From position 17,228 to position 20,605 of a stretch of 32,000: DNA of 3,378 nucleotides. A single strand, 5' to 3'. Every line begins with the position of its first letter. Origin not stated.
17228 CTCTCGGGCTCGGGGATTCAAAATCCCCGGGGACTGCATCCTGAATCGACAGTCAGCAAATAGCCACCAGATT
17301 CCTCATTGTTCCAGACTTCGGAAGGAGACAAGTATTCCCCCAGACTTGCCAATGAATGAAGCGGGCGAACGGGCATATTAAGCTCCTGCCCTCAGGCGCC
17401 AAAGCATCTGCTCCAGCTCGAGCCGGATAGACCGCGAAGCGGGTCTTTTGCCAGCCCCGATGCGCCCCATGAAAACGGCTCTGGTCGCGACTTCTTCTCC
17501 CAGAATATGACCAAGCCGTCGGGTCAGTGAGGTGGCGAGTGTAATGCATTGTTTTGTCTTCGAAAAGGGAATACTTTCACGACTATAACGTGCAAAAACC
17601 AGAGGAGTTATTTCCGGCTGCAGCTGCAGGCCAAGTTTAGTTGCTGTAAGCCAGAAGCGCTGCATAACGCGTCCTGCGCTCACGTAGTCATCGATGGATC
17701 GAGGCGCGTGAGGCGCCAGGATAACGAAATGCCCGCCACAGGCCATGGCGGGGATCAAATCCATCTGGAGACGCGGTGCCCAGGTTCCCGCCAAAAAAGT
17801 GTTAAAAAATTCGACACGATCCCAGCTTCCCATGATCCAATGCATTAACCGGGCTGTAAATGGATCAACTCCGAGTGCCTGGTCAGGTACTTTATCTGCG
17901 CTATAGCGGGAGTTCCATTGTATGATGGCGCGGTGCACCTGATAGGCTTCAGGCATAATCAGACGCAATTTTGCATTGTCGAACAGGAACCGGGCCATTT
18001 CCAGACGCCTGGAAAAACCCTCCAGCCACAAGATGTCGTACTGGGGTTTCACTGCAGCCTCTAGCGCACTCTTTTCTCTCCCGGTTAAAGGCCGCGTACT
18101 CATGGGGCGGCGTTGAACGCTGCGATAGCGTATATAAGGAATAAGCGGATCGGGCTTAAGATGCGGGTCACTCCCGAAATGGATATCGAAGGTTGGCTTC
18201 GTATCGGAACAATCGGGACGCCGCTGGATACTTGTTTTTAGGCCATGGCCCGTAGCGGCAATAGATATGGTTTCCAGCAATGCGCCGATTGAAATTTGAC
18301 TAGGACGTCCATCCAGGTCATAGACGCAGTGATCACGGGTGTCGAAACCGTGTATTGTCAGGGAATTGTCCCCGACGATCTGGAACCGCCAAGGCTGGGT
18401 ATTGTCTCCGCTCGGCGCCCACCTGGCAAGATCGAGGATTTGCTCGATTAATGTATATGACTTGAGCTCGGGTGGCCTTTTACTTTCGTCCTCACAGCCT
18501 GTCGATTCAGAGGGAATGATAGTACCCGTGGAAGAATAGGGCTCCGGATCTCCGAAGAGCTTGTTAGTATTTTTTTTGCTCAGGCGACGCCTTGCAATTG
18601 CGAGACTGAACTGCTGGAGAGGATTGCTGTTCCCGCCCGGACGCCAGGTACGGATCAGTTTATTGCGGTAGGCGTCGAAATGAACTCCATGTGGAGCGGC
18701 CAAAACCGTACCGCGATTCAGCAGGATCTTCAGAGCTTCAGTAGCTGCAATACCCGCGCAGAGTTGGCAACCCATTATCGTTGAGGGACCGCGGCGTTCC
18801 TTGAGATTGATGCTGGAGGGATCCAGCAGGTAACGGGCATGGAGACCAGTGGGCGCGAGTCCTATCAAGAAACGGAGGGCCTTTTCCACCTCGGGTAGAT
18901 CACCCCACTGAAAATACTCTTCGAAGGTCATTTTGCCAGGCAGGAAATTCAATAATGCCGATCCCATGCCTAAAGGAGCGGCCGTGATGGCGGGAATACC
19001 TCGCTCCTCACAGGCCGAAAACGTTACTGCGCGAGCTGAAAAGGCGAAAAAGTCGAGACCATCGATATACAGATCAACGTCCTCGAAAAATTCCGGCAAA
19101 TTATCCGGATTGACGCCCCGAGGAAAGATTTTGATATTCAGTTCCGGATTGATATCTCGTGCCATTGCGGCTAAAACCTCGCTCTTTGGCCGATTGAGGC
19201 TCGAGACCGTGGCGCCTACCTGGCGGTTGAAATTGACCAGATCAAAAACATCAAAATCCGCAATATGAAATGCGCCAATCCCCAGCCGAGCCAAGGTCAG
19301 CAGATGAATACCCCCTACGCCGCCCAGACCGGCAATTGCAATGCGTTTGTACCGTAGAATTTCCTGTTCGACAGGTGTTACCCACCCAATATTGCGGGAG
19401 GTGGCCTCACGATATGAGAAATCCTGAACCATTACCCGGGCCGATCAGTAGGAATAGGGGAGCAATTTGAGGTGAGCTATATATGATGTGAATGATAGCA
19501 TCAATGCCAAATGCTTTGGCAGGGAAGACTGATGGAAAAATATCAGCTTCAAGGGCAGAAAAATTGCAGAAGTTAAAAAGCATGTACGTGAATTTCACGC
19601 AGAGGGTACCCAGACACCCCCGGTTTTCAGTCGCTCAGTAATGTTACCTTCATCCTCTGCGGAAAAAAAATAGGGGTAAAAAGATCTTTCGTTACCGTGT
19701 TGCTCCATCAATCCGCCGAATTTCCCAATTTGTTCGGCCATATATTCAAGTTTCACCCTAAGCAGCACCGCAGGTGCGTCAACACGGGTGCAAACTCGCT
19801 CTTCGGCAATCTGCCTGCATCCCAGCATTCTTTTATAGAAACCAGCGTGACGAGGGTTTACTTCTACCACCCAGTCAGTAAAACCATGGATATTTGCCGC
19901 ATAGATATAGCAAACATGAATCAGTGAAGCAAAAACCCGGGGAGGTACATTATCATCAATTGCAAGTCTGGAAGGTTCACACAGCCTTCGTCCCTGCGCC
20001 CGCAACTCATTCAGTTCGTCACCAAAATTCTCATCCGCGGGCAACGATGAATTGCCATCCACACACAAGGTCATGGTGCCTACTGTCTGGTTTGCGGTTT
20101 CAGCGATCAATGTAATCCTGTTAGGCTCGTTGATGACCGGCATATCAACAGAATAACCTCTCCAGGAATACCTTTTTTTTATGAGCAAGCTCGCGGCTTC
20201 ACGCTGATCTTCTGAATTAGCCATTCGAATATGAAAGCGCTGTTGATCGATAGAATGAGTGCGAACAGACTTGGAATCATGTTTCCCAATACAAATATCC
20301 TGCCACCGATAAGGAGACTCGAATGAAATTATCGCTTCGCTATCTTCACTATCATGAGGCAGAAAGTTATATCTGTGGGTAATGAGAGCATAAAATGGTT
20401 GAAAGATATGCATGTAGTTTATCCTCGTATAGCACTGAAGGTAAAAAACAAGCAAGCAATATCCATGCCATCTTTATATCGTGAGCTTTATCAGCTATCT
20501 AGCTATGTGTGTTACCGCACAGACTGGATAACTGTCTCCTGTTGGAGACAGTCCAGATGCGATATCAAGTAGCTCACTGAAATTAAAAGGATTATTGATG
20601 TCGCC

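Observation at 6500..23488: A ~17 kb PEP-CTERM-linked island with the parts to make, tailor and export an acyl-amino-acid-type lipid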

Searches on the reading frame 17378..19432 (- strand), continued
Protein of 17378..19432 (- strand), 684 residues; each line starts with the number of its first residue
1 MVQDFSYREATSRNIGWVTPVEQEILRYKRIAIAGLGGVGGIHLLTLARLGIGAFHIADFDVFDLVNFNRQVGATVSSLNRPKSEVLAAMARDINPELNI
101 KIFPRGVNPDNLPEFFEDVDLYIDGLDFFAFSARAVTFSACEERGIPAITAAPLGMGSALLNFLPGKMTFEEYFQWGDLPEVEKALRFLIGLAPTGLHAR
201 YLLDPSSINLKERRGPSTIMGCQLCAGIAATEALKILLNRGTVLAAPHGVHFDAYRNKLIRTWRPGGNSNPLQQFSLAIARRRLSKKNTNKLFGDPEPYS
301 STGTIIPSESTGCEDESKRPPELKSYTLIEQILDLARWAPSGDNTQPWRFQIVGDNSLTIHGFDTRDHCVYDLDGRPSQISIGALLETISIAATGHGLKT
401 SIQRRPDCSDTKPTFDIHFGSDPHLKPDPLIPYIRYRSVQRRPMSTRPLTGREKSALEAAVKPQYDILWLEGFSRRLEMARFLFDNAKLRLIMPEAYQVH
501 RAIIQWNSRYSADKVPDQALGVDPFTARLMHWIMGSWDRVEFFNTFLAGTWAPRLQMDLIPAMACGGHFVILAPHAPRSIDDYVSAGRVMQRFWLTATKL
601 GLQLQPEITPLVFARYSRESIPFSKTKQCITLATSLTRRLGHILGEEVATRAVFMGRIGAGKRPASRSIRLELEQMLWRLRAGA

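Call 89: search_protein_families(library=ncbifam, proteins=[L066:13071-15890:-, L066:12057-12881:-, L066:15859-17103:-, L066:17546-19159:+, L066:19156-20415:+, L066:20446-21498:+, L066:6173-8503:+, L066:5476-6186:+, L066:4059-5330:-], max_evalue=1e-10)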
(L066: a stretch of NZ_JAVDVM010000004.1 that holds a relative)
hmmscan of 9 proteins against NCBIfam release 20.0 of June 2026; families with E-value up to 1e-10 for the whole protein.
L066:13071-15890:- (939 aa): 10 families
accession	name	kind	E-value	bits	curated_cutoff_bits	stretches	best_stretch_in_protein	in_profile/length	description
TIGR02917.1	PEP_TPR_lipo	equivalog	4.9e-152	507.8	312.2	1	24-922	4-898/899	XrtA/PEP-CTERM system TPR-repeat protein PrsT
NF040959.1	MamA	equivalog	2.3e-41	141.5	200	1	625-783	37-196/204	magnetosome protein MamA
TIGR02521.1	type_IV_pilW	equivalog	2.4e-25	89.5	154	1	807-923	79-197/234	type IV pilus biogenesis/stability protein PilW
NF052400.1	M48_BAM_BepA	equivalog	5e-18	65.1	570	0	835-921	315-401/483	beta-barrel assembly-enhancing protease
TIGR03939.1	PGA_TPR_OMP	equivalog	5.4e-18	64.6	366.65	0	639-764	67-191/800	poly-beta-1,6 N-acetyl-D-glucosamine export porin PgaA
NF052415.1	T3SS_chap_SctY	equivalog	1.4e-17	64.1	70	0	154-244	13-106/106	type III secretion apparatus assembly chaperone SctY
NF033920.0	C39_PA2778_fam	equivalog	1.2e-16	60.9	150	0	777-858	173-255/255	PA2778 family cysteine peptidase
TIGR00540.1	TPR_hemY_coli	hypoth_equivalog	1.8e-16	59.9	142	0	789-914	256-378/385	heme biosynthesis-associated TPR protein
NF008755.0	PRK11788.1-3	equivalog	1.6e-11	44.2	430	0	574-691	198-314/388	lipopolysaccharide assembly protein LapB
NF008756.0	PRK11788.1-4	equivalog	5e-11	42.3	474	0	411-555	171-315/389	lipopolysaccharide assembly protein LapB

L066:12057-12881:- (274 aa): 1 family
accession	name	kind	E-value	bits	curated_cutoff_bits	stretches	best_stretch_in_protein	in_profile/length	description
NF033554.9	floc_PepA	equivalog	5.8e-27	95.1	80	1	23-273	5-260/261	flocculation-associated PEP-CTERM protein PepA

L066:15859-17103:- (414 aa): 7 families
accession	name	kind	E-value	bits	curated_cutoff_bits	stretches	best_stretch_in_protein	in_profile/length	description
NF008286.0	PRK11064.1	equivalog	6e-208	690.6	459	1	3-413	2-419/420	UDP-N-acetyl-D-mannosamine dehydrogenase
TIGR03026.1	NDP-sugDHase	subfamily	2e-122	408.9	189.8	1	6-411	2-413/413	nucleotide sugar dehydrogenase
NF040825.1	UDPMaNacDH_Arch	equivalog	1.4e-110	370.1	750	1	6-412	2-400/418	UDP-N-acetyl-D-mannosamine dehydrogenase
NF041297.1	UDPGDh_AglM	equivalog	1.1e-50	172.9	670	1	6-412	2-416/429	UDP-glucose 6-dehydrogenase AglM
NF047673.2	TeichurnBiosyTuaD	equivalog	1.2e-47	163.1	700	1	6-413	3-414/439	UDP-glucose 6-dehydrogenase TuaD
NF011729.0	PRK15182.1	equivalog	4.1e-35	121.4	592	1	6-400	8-398/425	Vi polysaccharide biosynthesis UDP-N-acetylglucosamine C-6 dehydrogenase TviB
NF011631.0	PRK15057.1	equivalog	7e-14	51.7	757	1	7-361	3-343/388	UDP-glucose 6-dehydrogenase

L066:17546-19159:+ (537 aa): 103 families (the best 25 are shown)
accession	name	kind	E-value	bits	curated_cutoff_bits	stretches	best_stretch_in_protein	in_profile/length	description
TIGR03098.1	ligase_PEP_1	hypoth_equivalog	8.8e-219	727.2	592.35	1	12-525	2-515/517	acyl-CoA ligase (AMP-forming), exosortase A system-associated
NF004837.0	PRK06187.1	subfamily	1.3e-99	333.9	476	1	7-530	5-524/531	long-chain-fatty-acid--CoA ligase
NF006182.0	PRK08316.1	subfamily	1.2e-89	301.2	663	1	5-531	6-520/523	fatty acyl-CoA synthetase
TIGR01733.1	AA-adenyl-dom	subfamily_domain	1.2e-79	268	317.4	1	37-450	1-401/409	amino acid adenylation domain-containing protein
NF005702.0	PRK07514.1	subfamily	5.1e-76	256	558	1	8-533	1-505/506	malonyl-CoA synthase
NF006181.0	PRK08314.1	subfamily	4.6e-72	243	705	1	10-529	24-555/563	long-chain-fatty-acid--CoA ligase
NF004114.0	PRK05605.1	equivalog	6.6e-72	242.6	766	2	166-526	215-567/575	long-chain-fatty-acid--CoA ligase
NF004808.0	PRK06155.1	equivalog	2.8e-66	223.9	722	1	10-527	21-521/542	ATP-dependent acyl-CoA ligase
NF052269.1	Staph_lig_FadD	equivalog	5.3e-64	216.4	650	1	31-527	23-492/499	long-chain-fatty-acid--CoA ligase FadD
NF002966.0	PRK03640.1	equivalog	3.6e-61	207.2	556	1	15-527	7-479/483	o-succinylbenzoate--CoA ligase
NF004797.0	PRK06145.1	equivalog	1.4e-60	205.1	850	1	11-530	3-497/499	acyl-CoA synthetase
NF005307.0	PRK06839.1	equivalog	2.1e-60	204.8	748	1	18-529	10-494/496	o-succinylbenzoate--CoA ligase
NF005714.0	PRK07529.1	subfamily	1.4e-59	202.1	632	1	7-525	27-573/640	acyl-CoA synthetase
NF005857.1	PRK07786.1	exception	7.5e-59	199.6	733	1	11-528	10-512/513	fatty-acid--CoA ligase FadD5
NF009233.0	PRK12583.1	subfamily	1.3e-58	198.8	832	1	9-525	17-547/558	fatty acid CoA ligase family protein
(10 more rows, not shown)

L066:19156-20415:+ (419 aa): 5 families
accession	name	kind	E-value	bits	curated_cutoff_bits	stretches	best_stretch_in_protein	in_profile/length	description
TIGR03099.1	dCO2ase_PEP1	hypoth_equivalog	5.9e-178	592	478.45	1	22-419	1-398/398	pyridoxal-dependent decarboxylase, exosortase A system-associated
TIGR01048.1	lysA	equivalog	4.5e-64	216.5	297.9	1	29-405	9-382/417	diaminopimelate decarboxylase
NF006515.0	PRK08961.1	equivalog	3.8e-37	127.7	802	1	45-404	502-845/861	bifunctional aspartate kinase/diaminopimelate decarboxylase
NF052544.1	OrLyDeCDokD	equivalog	1.5e-29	102.9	700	1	21-399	18-418/461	ornithine/lysine decarboxylase DokD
NF041039.1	FslC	exception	2.8e-14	52.8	500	1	74-400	59-386/418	rhizoferrin biosystnesis N-citrylornithine decarboxylase FslC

L066:20446-21498:+ (350 aa): 0 families

L066:6173-8503:+ (776 aa): 11 families
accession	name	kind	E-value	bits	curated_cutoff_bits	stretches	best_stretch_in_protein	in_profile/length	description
NF009586.0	PRK13026.1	subfamily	0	1297.5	608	1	7-768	3-764/777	acyl-CoA dehydrogenase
NF007000.1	PRK09463.1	subfamily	0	1122.7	600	1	40-762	1-722/726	acyl-CoA dehydrogenase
NF038187.1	FadE_coli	exception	0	1051.8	1300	1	7-769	43-803/816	acyl-CoA dehydrogenase FadE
NF042972.1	AcrlCoAredClosAcrC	equivalog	3.2e-29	101.8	640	1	107-434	31-339/378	acryloyl-CoA reductase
NF042439.1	SulpropCoADesulf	equivalog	3.8e-27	95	600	1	109-435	21-334/379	3-sulfinopropanoyl-CoA desulfinase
NF058590.1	AcCoDHFadEBacil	equivalog_domain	1.3e-21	76.7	600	1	123-406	64-326/586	acyl-CoA dehydrogenase FadE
NF045552.1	GlutCoADH_Des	equivalog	3.5e-18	66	470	1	116-469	41-375/387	glutaryl-CoA dehydrogenase Acd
NF045652.1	ProlPCPDhRedW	equivalog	1e-17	64.1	650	1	116-445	35-348/376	L-prolyl-[peptidyl-carrier protein] dehydrogenase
NF053553.1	prodigi_MBC_PigA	equivalog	2.6e-16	59.7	500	1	82-438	5-346/381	prodigiosin MBC biosynthesis dehydrogenase PigA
NF008997.0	PRK12341.1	equivalog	6.4e-14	51.8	537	1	102-434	27-339/382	acyl-CoA dehydrogenase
NF052270.1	Staph_DH_FadE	equivalog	8.8e-12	44.4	600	1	164-438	107-360/400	acyl-CoA dehydrogenase FadE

L066:5476-6186:+ (236 aa): 3 families
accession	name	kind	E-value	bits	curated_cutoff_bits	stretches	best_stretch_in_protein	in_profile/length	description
NF053516.1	TranRepPrsAVib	equivalog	9.3e-100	332.6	300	1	9-217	1-208/208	TetR family transcriptional repressor PsrA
NF037937.1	septum_RefZ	equivalog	1.2e-16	61.2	180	1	17-99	2-84/195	forespore capture DNA-binding protein RefZ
NF041196.1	ScbR_bind_reg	equivalog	1.9e-11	44.5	150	1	14-78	6-70/191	ScbR family autoregulator-binding transcription factor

L066:4059-5330:- (423 aa): 2 families
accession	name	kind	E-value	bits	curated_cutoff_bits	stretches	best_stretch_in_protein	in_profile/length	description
NF053512.1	nitric_RR_NosR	exception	2.5e-24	86.1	400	1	174-321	192-339/422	response regulator c-di-GMP phosphodiesterase, NosR family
TIGR00277.1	HDIG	domain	8.5e-11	41.6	27.6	0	171-265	2-83/84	HDIG domain-containing metalloprotein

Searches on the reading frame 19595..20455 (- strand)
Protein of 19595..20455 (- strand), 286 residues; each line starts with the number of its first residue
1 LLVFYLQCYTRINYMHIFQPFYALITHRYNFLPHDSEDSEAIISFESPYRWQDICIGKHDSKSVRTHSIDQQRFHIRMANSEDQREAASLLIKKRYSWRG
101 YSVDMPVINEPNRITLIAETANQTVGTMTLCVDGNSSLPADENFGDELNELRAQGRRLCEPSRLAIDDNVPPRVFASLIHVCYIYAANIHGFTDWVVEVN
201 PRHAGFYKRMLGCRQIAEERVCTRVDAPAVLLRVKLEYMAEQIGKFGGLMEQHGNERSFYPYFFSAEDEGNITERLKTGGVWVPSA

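Call 5: search_protein_families(library=ncbifam, proteins=[window:19595-20455:-], max_evalue=0.01)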
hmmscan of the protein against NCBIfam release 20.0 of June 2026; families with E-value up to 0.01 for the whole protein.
window:19595-20455:- (286 aa): 1 family
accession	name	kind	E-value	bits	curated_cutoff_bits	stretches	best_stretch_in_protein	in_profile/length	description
NF011425.0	PRK14852.1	equivalog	7.7e-11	40.6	1337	1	113-269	75-233/989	hypothetical protein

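Call 6: search_protein_families(library=pfam, proteins=[window:19595-20455:-], max_evalue=0.01)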
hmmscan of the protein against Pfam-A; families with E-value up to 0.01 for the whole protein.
window:19595-20455:- (286 aa): 1 family
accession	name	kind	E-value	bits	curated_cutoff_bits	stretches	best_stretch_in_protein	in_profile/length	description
PF21926.2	FeeM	-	1e-53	181.8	27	1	87-234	1-157/158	N-acyl amino acid synthase FeeM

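Call 97: search_protein_representatives(protein=window:19595-20413:-)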
Query: 272 residues. Proteins with E-value up to 0.001 (for the whole library): 2633; up to 1e-10: 1144; up to 1e-30: 253. The best 150 are listed.
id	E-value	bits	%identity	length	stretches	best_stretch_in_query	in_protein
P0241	1.2e-81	290.0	61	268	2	96-265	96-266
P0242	3.1e-69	249.3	56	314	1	57-265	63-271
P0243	1.0e-68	247.6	57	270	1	58-263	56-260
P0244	1.6e-60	220.7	50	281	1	57-263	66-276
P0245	4.0e-56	206.3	43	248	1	26-262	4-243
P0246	2.6e-55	203.6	46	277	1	28-265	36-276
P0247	7.8e-55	202.1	45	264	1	41-263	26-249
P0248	5.3e-54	199.3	46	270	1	44-264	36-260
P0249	9.6e-54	198.5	50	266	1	60-262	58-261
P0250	7.7e-53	195.5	52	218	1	51-222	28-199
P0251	1.4e-52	194.7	45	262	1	45-264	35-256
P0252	5.4e-52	192.7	42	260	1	25-262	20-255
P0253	1.7e-51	191.1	48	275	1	57-265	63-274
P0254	3.2e-51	190.2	42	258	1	21-262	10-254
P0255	1.9e-49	184.4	46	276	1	47-264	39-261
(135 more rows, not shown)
